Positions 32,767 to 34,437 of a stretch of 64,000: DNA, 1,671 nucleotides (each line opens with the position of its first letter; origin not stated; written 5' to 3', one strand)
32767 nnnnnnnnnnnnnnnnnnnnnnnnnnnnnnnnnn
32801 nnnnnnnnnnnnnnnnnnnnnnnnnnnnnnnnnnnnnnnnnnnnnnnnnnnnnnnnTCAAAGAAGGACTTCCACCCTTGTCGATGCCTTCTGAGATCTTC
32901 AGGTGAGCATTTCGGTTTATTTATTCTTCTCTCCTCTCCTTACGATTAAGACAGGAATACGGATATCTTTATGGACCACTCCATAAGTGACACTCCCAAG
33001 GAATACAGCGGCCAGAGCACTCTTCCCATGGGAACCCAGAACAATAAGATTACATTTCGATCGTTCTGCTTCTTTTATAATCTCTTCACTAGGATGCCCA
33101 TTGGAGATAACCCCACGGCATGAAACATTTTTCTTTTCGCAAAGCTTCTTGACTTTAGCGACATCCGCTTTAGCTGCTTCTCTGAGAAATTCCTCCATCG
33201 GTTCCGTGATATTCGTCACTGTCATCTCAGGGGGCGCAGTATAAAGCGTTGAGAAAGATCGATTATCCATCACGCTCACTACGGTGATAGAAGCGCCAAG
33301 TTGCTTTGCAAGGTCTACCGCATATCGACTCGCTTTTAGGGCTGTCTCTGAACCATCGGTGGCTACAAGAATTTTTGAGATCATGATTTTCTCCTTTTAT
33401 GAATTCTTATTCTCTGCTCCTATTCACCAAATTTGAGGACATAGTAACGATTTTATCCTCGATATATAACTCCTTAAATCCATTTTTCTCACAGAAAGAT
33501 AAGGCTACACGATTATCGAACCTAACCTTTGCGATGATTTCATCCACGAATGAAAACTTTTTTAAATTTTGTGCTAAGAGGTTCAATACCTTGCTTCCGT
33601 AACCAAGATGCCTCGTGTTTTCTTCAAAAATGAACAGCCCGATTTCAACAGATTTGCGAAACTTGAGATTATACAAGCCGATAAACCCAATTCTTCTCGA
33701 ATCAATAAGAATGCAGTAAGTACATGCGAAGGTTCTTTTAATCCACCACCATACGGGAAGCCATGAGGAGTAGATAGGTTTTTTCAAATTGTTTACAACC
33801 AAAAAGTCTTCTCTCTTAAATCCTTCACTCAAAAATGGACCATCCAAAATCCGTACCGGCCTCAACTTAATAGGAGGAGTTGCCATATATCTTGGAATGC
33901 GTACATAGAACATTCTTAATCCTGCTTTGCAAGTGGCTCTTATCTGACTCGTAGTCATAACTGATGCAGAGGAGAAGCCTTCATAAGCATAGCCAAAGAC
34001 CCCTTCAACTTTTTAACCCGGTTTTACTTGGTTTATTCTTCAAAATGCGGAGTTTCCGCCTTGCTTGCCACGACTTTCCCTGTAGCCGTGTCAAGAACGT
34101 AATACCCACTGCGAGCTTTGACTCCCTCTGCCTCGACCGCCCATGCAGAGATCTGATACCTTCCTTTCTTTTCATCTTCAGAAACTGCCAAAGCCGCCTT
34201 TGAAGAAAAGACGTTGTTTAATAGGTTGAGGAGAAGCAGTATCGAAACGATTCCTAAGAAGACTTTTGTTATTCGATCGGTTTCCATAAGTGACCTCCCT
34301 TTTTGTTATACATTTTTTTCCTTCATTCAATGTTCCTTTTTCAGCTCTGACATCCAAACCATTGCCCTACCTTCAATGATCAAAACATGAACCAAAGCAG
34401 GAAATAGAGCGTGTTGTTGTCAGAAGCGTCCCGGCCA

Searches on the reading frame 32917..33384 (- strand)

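Call 3: search_protein_families(library=pfam, proteins=[window:32917-33384:-], max_evalue=0.01)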
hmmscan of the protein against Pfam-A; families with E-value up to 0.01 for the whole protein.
window:32917-33384:- (155 aa): 1 family
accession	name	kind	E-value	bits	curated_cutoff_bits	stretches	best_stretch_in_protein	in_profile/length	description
PF00582.32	Usp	-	2.8e-30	106.1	24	1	1-149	1-141/141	Universal stress protein family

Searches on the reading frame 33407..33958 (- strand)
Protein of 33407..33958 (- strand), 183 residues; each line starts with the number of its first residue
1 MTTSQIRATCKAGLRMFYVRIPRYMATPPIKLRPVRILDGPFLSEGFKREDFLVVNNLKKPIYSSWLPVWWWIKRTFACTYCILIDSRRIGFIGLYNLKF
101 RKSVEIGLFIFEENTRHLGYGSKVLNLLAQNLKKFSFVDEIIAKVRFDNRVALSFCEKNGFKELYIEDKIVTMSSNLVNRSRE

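Call 3: search_protein_families(library=pfam, proteins=[window:33407-33958:-], max_evalue=0.01)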
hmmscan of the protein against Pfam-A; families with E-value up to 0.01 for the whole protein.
window:33407-33958:- (183 aa): 4 families
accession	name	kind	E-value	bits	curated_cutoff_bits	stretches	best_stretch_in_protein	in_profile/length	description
PF00583.31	Acetyltransf_1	-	1.9e-09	38.3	20.7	1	63-161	19-116/116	Acetyltransferase (GNAT) family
PF13302.13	Acetyltransf_3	-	1.6e-08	35.8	25.4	1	69-162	37-138/138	Acetyltransferase (GNAT) domain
PF13508.13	Acetyltransf_7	-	0.0002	22.1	27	1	80-163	5-84/84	Acetyltransferase (GNAT) domain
PF13420.13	Acetyltransf_4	-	0.0036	17.8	24.3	1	87-169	58-142/155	Acetyltransferase (GNAT) domain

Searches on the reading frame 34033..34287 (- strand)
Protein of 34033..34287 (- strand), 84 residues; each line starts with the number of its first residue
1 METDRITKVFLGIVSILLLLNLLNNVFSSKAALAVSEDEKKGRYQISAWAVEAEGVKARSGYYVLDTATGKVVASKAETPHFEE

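Call 3: search_protein_families(library=pfam, proteins=[window:34033-34287:-], max_evalue=0.01)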
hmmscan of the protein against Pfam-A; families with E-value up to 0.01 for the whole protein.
window:34033-34287:- (84 aa): 0 families

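Call 4: search_protein_families(library=ncbifam, proteins=[window:34033-34287:-], max_evalue=0.01)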
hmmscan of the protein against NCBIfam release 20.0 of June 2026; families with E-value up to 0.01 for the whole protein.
window:34033-34287:- (84 aa): 0 families
